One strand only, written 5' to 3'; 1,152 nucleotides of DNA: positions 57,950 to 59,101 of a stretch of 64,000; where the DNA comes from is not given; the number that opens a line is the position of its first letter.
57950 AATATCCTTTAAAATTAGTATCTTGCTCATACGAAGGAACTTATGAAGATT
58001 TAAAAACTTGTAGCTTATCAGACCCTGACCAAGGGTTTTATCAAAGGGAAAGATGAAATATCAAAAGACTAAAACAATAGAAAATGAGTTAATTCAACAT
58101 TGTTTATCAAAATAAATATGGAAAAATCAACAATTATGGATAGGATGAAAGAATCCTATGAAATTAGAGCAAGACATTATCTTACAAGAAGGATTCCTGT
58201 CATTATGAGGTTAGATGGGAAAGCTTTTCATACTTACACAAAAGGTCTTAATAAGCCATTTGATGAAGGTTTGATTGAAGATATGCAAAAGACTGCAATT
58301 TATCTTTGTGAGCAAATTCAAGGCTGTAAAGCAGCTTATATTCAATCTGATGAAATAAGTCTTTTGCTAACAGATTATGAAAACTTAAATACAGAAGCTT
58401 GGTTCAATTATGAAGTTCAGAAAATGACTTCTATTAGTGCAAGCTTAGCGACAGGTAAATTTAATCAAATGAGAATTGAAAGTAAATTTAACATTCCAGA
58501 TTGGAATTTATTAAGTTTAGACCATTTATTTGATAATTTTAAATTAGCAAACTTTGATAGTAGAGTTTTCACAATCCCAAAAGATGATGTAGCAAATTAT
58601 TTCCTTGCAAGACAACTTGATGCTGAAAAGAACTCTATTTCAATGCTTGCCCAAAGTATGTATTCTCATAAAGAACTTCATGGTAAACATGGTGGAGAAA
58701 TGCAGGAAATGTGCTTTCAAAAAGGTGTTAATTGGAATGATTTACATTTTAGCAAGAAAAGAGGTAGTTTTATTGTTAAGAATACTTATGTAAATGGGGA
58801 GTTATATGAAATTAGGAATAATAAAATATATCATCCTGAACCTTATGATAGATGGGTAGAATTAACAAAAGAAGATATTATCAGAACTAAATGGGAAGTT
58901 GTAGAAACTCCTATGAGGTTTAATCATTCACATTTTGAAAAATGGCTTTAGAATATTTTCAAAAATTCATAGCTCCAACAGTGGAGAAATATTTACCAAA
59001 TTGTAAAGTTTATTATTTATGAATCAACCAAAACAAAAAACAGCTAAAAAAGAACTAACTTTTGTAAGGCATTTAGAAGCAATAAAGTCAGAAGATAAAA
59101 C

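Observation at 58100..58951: Phage-encoded Thg1-like 3'-5' nucleotidyltransferase, co-resident with two tRNAs (tRNA 5'-end repair candidate)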

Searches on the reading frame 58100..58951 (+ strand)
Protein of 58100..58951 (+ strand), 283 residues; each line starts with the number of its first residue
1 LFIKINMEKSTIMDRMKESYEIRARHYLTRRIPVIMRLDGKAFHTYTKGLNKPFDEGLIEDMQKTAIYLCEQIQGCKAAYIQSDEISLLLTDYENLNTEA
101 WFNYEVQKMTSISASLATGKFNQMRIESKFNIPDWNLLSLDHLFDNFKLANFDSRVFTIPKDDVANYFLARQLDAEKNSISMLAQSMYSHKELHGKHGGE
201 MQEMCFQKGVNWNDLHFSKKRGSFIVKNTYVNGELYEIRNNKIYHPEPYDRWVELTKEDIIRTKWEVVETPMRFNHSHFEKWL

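Call 3: search_protein_families(library=pfam, proteins=[window:58100-58951:+], max_evalue=1)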
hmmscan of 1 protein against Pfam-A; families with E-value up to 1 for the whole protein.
window:58100-58951:+ (283 aa): 1 family
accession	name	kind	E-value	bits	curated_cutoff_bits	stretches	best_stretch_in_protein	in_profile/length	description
PF04446.17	Thg1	-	6.6e-28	97.7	29.2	1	15-160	3-130/130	tRNAHis guanylyltransferase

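Call 4: search_protein_families(library=phrogs, proteins=[window:58100-58951:+], max_evalue=0.01)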
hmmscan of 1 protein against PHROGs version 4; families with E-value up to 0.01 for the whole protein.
window:58100-58951:+ (283 aa): 1 family
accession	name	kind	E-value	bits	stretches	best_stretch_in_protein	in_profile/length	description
phrog_4717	-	DNA, RNA and nucleotide metabolism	2e-81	274.3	1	10-264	3-218/250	tRNA-His guanylyltransferase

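Call 5: search_solved_structures(query=window:58100-58951:+, max_evalue=1, show_alignments=3)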
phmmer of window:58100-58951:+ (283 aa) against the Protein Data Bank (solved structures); distinct sequences matched with E-value up to 1: 10.
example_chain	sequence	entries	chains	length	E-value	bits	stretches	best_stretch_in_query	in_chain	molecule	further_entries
4kgk_A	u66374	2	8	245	2.4e-57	197.7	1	11-235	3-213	Thg1-like uncharacterized protein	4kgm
5axk_A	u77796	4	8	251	3.8e-10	43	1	32-228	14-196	tRNA(His)-5'-guanylyltransferase (Thg1) like protein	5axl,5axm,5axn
3wbz_A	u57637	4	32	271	1.4e-08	37.8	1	24-230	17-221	Likely histidyl tRNA-specific guanylyltransferase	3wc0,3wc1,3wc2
5xox_A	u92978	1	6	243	1.3e-05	28.1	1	31-228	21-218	tRNA(His) guanylyltransferase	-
3otb_A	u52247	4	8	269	0.00015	24.5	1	34-117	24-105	tRNA(His) guanylyltransferase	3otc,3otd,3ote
7cv1_A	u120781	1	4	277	0.00016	24.5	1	33-117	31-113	Probable tRNA(His) guanylyltransferase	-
6wm2_O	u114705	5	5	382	0.11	15.1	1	115-179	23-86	V-type proton ATPase subunit C 1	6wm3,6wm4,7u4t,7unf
6vq6_G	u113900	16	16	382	0.14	14.8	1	115-179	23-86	V-type proton ATPase subunit C 1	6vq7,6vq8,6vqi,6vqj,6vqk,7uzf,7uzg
9bra_6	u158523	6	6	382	0.14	14.8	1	115-179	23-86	V-type proton ATPase subunit C 1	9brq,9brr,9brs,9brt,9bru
6xbw_G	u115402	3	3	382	0.15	14.8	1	115-179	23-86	V-type proton ATPase subunit C 1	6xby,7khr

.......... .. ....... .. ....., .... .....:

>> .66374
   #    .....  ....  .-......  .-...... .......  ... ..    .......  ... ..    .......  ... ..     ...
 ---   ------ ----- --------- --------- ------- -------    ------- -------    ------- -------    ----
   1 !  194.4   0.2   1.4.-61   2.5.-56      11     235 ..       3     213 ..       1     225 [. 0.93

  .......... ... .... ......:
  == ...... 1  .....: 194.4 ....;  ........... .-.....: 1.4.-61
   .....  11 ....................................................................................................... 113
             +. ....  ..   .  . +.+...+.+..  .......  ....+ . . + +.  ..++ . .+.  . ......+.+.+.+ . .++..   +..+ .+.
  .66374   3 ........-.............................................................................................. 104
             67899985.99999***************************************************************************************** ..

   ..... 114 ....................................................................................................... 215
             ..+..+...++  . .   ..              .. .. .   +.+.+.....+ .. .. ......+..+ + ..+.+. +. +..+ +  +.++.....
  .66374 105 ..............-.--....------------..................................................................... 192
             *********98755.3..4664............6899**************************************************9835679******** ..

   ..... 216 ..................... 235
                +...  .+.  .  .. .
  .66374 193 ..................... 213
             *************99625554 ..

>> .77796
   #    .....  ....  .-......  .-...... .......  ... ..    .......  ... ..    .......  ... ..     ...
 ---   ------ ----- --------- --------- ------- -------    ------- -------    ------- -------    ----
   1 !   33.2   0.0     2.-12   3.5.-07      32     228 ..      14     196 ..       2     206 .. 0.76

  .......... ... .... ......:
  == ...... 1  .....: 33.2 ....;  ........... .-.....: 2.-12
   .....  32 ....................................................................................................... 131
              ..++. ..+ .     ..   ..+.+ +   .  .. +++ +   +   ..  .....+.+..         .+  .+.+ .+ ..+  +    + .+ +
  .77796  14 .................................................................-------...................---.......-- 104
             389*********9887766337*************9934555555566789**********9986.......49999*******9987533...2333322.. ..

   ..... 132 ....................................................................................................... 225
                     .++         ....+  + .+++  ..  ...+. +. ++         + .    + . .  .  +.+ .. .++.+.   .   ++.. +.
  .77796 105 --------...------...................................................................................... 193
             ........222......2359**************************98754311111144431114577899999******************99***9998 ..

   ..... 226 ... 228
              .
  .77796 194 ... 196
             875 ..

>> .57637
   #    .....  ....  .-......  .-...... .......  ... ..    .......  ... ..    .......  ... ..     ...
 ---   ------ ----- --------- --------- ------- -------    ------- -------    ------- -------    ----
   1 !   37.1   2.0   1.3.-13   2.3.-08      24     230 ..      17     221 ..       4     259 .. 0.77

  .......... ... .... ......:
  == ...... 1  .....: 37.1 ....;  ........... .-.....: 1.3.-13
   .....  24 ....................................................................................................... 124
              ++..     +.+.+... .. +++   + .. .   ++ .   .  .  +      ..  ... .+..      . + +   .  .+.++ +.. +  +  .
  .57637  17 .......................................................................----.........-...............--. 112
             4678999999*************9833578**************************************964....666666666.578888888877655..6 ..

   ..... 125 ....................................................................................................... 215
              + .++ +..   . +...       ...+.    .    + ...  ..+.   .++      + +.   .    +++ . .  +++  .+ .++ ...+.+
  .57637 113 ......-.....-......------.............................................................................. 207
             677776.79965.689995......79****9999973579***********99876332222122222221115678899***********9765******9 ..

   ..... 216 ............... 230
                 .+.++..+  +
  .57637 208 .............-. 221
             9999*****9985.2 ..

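Call 7: search_dna_similar(query=window:58100-58951:+, collection=phages, mode=protein, max_rows=40, rows=spread)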
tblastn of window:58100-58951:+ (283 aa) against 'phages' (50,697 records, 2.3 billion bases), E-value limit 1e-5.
Records with a match: 162; places in all: 163; records where one place covers at least 80% of the query: 47.
Best place of each record, by identity: <60% 162.
By first word of the organism name: Bacillus 46; Prevotella 15; Caulobacter 13; Mycobacterium 11; Brevundimonas 7; Erwinia 7; Vibrio 6; Aeromonas 6; Burkholderia 5; Xanthomonas 4; and 19 more.
By host as written in the record: - 17; Prevotella sp. 15; Bacillus cereus 14; Caulobacter vibrioides CB15 13; Mycobacterium smegmatis mc2 155 8; Brevundimonas pondensis LVF1 6; Bacillus sp. 5; Burkholderia cenocepacia 4; and 50 more.
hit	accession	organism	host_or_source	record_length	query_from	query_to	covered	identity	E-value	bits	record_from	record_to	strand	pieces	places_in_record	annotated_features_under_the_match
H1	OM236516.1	Bacillus phage FADO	Bacillus subtilis BEST7003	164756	5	235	82%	50.4%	2e-61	215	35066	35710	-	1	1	tRNAHis-5'-guanylyltransferase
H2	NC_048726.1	Bacillus phage BSP38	Bacillus subtilis KCCM 12052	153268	5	235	82%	50.2%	3e-61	214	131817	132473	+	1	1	tRNA-His guanylyltransferase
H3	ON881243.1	Bacillus phage PK-3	Bacillus sp.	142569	14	227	76%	52.8%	2e-61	215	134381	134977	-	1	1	tRNA(His) guanylyltransferase Thg1 family protein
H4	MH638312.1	Bacillus phage Kioshi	Bacillus thuringiensis kurstaki ATCC ...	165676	14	235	78%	50.0%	5e-61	214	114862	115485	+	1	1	170: tRNAHis guanylyltransferase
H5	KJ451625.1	Bacillus phage Bcp1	Bacillus cereus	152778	14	235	78%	49.6%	5e-60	211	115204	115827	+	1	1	putative tRNA-His guanylyltransferase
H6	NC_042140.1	Bacillus phage BM15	Priestia megaterium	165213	14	235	78%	49.6%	1e-58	207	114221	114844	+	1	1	tRNA-His guanylyltransferase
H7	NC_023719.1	Bacillus phage G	Bacillus megaterium str. ATCC 43725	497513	15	239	80%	48.7%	8e-59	207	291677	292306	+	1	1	378: tRNA-His guanylyltransferase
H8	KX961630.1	Bacillus phage QCM8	-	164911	10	259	88%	43.4%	8e-59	207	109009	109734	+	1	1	tRNA-His guanylyltransferase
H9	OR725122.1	Bacillus phage BC-VP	Bacillus cereus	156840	14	235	78%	48.7%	2e-59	209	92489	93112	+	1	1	tRNA-His guanylyltransferase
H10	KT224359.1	Bacillus phage TsarBomba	Bacillus thuringiensis subsp. kurstaki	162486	10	230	78%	46.8%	4e-60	211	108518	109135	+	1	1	putative tRNA-His guanylyltransferase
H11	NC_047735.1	Bacillus phage BCU4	Bacillus cereus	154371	10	230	78%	46.8%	4e-59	208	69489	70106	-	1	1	putative tRNA-His guanylyltransferase family protein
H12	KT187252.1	Bacillus phage PBC6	Bacillus cereus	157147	10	230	78%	46.4%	6e-59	207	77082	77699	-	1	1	putative tRNA-His guanylytransferase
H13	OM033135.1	Aeromonas phage phiA019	Aeromonas sp.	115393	7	230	79%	44.7%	2e-49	180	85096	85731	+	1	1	hypothetical protein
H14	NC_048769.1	Aeromonas phage 2L372D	Aeromonas hydrophila;Aeromonas ...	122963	7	230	79%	43.8%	4e-48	176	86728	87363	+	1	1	tRNA-His guanylyltransferase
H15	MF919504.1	Mycobacterium phage DmpstrDiver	Mycobacterium smegmatis mc2 155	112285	11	228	77%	44.8%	9e-54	193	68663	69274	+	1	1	hypothetical protein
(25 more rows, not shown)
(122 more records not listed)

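Call 12: find_homologous_proteins(query=window:58100-58951:+, max_evalue=1e-10)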
Query window:58100-58951:+ (283 aa): 7728 proteins with E <= 1e-10 among 8000 candidates; the best 120 are listed.
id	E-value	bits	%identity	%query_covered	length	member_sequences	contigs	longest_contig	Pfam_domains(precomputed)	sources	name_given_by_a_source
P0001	8.5e-188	641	100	98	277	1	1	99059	PF04446.18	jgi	-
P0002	1.8e-170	584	91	98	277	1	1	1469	PF04446.18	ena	-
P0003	3.2e-154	530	83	98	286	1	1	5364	PF04446.18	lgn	-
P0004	2.1e-140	485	80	98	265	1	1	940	PF04446.18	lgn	-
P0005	1.3e-134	466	75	98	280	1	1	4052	PF04446.18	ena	-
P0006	5.2e-133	461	75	98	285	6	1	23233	PF04446.18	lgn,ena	-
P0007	3.6e-130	451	75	98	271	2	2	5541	PF04446.18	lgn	-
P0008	1.4e-128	446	74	98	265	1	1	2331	PF04446.18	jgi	-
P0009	2.1e-127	442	72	95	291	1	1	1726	PF04446.18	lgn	-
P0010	3.7e-125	435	73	98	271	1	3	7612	PF04446.18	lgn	-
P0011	6.9e-123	428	69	96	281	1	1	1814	PF04446.18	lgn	-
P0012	2.3e-116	406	68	98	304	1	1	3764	PF04446.18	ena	-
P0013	1.8e-115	403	62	97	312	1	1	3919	PF04446.18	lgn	-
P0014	1.7e-110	387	64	98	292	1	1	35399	PF04446.18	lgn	-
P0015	2.3e-110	387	64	96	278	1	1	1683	PF04446.18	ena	-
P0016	2.6e-109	383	65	96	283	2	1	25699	PF04446.18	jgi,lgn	jgi:tRNA(His) guanylyltransferase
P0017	1.1e-108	381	64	96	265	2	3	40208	PF04446.18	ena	-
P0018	1.4e-107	377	63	97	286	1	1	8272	PF04446.18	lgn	-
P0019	2.7e-107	376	63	96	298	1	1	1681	PF04446.18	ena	-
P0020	8.2e-107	375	62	96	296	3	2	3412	PF04446.18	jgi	-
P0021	1.1e-106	375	62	96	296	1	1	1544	PF04446.18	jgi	jgi:tRNA(His) guanylyltransferase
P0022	1.3e-106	374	63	98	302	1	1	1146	PF04446.18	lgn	-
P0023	4.1e-106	373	62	94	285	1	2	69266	PF04446.18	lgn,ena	-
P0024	1.7e-105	371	65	96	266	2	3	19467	PF04446.18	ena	-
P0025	2.0e-105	370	63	98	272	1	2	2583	PF04446.18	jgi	jgi:tRNA(His) guanylyltransferase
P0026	3.8e-105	369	64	96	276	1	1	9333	PF04446.18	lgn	-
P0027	4.1e-105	369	63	96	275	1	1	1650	PF04446.18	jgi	-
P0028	5.5e-105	369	61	98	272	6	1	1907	PF04446.18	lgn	-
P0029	7.2e-105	368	65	96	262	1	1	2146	PF04446.18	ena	-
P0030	7.4e-105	368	65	95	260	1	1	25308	PF04446.18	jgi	-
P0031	1.0e-104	368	61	96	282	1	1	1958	PF04446.18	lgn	-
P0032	1.9e-104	367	62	98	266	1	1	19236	PF04446.18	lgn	-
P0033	2.8e-104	367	62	96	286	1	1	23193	PF04446.18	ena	-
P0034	3.6e-104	366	63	97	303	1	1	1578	PF04446.18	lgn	-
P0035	4.7e-104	366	63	96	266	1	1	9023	PF04446.18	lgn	-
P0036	5.2e-104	366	63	95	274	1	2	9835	PF04446.18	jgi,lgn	jgi:tRNA(His) 5'-end guanylyltransferase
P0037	6.5e-104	365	62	92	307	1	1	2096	PF04446.18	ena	-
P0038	7.3e-104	365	64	96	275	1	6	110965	PF04446.18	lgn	-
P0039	8.4e-104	365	63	98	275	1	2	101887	PF04446.18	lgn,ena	-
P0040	8.4e-104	365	65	98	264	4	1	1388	PF04446.18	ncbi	-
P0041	9.1e-104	365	62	98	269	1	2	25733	PF04446.18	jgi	jgi:tRNA(His) guanylyltransferase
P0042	9.2e-104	365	63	98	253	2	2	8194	PF04446.18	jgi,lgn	-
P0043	1.1e-103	365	63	94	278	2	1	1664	PF04446.18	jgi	jgi:tRNA(His) 5'-end guanylyltransferase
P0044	2.0e-103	364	60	96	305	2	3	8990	PF04446.18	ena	-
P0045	2.7e-103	363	61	96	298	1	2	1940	PF04446.18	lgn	-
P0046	2.8e-103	363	61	98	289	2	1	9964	PF04446.18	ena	-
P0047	2.9e-103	363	61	98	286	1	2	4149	PF04446.18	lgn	-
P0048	1.7e-102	361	62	98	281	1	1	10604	PF04446.18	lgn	-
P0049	1.9e-102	361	60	96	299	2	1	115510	PF04446.18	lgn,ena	-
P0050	2.1e-102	360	60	94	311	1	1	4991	PF04446.18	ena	-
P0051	2.2e-102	360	59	96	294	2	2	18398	PF04446.18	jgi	jgi:tRNA(His) 5'-end guanylyltransferase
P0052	4.6e-102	359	56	96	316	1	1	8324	PF04446.18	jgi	-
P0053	4.9e-102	359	63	96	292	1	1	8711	PF04446.18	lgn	-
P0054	6.7e-102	359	64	98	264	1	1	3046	PF04446.18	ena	-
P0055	9.8e-102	358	62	96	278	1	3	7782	PF04446.18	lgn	-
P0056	1.6e-101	358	62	95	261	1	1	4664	PF04446.18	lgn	-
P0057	1.7e-101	357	59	96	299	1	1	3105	PF04446.18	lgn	-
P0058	2.1e-101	357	57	96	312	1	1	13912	PF04446.18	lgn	-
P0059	2.2e-101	357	57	96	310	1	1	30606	PF04446.18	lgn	-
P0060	2.4e-101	357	58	96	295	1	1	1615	PF04446.18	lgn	-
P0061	2.8e-101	357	62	95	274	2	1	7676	PF04446.18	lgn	-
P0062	2.9e-101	357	63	96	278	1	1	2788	PF04446.18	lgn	-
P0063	3.8e-101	356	62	96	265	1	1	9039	PF04446.18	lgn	-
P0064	5.7e-101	356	59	98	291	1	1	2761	PF04446.18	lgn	-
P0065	1.3e-100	354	65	92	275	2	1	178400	PF04446.18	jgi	-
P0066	1.5e-100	354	60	98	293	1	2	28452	PF04446.18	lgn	-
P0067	1.6e-100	354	56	98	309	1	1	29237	PF04446.18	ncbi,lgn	-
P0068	1.8e-100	354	58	96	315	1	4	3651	PF04446.18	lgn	-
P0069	1.9e-100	354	60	93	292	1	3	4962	PF04446.18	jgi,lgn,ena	-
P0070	2.3e-100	354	60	96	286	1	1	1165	PF04446.18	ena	-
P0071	2.4e-100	354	61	96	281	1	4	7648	PF04446.18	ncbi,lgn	-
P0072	2.6e-100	354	57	96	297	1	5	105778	PF04446.18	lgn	-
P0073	4.0e-100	353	57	98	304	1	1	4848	PF04446.18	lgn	-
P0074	5.4e-100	353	62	94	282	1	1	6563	PF04446.18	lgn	-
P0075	5.8e-100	352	58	96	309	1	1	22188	PF04446.18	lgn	-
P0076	1.5e-99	351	61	96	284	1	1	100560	PF04446.18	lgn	-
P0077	2.2e-99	351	57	98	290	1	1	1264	PF04446.18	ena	-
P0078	2.4e-99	350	56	95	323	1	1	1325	PF04446.18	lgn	-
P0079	2.8e-99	350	61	96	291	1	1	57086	PF04446.18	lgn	-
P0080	3.5e-99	350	63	93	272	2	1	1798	PF04446.18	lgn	-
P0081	5.7e-99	349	57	96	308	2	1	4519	PF04446.18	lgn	-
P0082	6.0e-99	349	57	95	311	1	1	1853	PF04446.18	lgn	-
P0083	8.4e-99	349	59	98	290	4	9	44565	PF04446.18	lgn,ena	-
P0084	8.7e-99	349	61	95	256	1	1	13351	PF04446.18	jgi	-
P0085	9.6e-99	348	59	96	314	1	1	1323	PF04446.18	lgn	-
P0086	9.6e-99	348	59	96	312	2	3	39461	PF04446.18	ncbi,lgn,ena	-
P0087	2.1e-98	347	62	94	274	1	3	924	PF04446.18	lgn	-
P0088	2.2e-98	347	60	94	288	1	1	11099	PF04446.18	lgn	-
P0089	2.6e-98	347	61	94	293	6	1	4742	PF04446.18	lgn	-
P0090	3.1e-98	347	61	98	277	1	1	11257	PF04446.18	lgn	-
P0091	3.3e-98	347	62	93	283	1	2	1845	PF04446.18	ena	-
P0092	4.0e-98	346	58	96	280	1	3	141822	PF04446.18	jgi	jgi:tRNA(His) guanylyltransferase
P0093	5.9e-98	346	55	97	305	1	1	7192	PF04446.18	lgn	-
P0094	7.6e-98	345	58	96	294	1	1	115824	PF04446.18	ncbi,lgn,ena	-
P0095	8.1e-98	345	56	95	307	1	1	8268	PF04446.18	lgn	-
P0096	9.0e-98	345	58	96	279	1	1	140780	PF04446.18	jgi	jgi:tRNA(His) guanylyltransferase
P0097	1.1e-97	345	57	95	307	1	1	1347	PF04446.18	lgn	-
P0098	1.3e-97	345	62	96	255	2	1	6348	PF04446.18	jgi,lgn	jgi:tRNA(His) guanylyltransferase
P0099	1.4e-97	345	56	96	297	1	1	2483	PF04446.18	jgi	jgi:tRNA(His) guanylyltransferase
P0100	1.5e-97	345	63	94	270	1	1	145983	PF04446.18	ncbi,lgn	-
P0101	1.7e-97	344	61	94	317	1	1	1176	PF04446.18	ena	-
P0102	1.8e-97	344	58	95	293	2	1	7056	PF04446.18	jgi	jgi:tRNA(His) 5'-end guanylyltransferase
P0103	1.9e-97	344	63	94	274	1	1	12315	PF04446.18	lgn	-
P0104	2.1e-97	344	57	96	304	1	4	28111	PF04446.18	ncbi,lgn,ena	-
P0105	3.7e-97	343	62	94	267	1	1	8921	PF04446.18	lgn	-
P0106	3.7e-97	343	62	94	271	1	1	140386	PF04446.18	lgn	-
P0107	3.8e-97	343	59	94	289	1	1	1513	PF04446.18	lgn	-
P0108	4.3e-97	343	59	98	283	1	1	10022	PF04446.18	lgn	-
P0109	4.7e-97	343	58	92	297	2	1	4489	PF04446.18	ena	-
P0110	4.7e-97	343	58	96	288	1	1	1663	PF04446.18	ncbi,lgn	-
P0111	5.1e-97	343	58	96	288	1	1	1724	PF04446.18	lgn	-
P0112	5.5e-97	343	57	96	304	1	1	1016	PF04446.18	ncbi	-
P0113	5.8e-97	343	61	93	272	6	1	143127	PF04446.18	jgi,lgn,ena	-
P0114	6.2e-97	342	61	94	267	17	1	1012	PF04446.18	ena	-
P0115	7.2e-97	342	61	94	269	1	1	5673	PF04446.18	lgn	-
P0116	7.2e-97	342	57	96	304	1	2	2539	PF04446.18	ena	-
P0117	9.1e-97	342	58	96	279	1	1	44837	PF04446.18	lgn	-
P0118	1.2e-96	342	57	96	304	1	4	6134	PF04446.18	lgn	-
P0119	1.2e-96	342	59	96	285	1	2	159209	PF04446.18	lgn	-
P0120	1.4e-96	341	58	96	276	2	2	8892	PF04446.18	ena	-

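Call 13: find_encoding_contigs(protein=window:58100-58951:+, flank=10000, max_places=6)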
Protein window:58100-58951:+ (283 aa): no gene with exactly this product is on record in the collection.

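Call 14: find_encoding_contigs(protein=P0001, flank=10000, max_places=3)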
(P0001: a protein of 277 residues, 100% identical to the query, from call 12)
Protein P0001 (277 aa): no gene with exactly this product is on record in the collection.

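Call 30: find_encoding_contigs(protein=P0039, flank=10000, max_places=2)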
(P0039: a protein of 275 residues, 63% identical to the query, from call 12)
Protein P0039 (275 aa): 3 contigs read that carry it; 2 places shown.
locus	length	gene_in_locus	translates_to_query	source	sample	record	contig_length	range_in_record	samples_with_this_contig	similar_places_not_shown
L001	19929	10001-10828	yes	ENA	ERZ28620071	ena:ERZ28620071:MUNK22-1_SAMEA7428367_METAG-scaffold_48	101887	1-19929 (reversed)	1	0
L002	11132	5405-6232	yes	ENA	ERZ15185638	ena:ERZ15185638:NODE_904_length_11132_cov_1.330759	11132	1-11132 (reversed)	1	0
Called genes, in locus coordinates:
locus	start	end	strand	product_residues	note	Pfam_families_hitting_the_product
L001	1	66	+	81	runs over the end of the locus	-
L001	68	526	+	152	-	-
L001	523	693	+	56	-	-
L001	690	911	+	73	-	-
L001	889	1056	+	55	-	-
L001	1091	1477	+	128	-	-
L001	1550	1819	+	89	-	-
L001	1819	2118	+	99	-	-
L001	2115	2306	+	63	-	-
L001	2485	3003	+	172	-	-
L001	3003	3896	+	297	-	PF04055:Radical_SAM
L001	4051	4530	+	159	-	PF07486:Hydrolase_2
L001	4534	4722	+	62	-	PF00684:DnaJ_CXXCXGXG (weak)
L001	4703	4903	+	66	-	-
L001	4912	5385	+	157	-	PF08719:NADAR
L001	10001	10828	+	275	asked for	PF04446:Thg1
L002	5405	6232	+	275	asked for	PF04446:Thg1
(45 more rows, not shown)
